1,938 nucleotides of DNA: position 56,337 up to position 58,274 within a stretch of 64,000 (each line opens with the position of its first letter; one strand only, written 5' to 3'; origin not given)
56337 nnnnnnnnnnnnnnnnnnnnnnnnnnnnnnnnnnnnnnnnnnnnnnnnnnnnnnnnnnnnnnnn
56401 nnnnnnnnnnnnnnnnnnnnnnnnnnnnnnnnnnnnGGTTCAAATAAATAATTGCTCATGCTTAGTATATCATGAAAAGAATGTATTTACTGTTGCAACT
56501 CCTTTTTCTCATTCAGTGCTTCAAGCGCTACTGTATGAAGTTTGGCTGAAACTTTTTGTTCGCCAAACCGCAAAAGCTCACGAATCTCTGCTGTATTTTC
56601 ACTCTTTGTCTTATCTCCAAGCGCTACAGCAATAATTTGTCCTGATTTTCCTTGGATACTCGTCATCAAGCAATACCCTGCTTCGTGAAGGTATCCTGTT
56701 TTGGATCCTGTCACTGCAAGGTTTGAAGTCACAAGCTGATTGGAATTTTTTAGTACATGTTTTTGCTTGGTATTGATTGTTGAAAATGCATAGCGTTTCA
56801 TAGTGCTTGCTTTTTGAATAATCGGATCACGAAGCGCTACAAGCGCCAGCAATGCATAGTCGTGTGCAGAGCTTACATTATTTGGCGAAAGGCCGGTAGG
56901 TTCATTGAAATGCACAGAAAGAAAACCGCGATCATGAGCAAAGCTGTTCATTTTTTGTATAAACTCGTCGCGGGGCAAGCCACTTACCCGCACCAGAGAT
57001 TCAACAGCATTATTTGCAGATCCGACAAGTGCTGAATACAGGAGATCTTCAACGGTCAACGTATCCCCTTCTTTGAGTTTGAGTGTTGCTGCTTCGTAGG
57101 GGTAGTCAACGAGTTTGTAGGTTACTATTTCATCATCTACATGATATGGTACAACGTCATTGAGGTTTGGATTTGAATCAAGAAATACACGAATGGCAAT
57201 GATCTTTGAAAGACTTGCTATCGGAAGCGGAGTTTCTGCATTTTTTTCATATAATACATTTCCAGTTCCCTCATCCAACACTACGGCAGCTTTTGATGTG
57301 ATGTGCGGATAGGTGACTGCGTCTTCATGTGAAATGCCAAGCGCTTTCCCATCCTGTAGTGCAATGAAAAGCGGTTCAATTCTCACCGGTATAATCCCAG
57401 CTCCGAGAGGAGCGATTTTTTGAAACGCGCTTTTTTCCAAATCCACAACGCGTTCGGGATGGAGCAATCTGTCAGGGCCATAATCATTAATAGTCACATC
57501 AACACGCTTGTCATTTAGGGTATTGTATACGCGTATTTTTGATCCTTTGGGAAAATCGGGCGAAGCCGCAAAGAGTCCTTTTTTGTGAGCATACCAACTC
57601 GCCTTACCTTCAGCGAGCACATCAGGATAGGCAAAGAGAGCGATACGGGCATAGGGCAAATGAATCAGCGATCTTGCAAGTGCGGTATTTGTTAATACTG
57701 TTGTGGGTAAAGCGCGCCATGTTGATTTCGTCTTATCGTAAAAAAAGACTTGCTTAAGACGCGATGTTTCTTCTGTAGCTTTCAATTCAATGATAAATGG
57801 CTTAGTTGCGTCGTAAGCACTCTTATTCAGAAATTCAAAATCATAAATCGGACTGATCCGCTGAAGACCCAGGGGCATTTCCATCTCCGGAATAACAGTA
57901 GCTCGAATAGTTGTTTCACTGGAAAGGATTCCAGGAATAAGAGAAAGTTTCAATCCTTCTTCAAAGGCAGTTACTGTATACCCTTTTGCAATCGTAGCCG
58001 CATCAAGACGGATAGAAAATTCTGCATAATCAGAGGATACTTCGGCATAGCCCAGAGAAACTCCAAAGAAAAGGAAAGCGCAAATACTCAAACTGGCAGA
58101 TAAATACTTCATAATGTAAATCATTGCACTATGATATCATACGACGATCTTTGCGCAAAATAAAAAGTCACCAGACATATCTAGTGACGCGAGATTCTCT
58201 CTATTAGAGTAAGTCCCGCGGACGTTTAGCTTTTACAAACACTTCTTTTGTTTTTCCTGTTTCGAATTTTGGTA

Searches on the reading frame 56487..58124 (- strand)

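Call 3: search_protein_families(library=pfam, proteins=[window:56487-58124:-], max_evalue=0.1)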
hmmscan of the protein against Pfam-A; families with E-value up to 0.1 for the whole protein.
window:56487-58124:- (545 aa): 3 families
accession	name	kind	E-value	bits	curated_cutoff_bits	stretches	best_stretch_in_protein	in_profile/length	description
PF00768.25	Peptidase_S11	-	2.9e-43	148.5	27.6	1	269-506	4-239/239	D-alanyl-D-alanine carboxypeptidase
PF03330.24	DPBB_1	-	2.9e-10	40.7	28.8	1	184-249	24-83/83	Lytic transglycolase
PF13354.11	Beta-lactamase2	-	1e-06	28.7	22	1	281-484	3-199/214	Beta-lactamase enzyme family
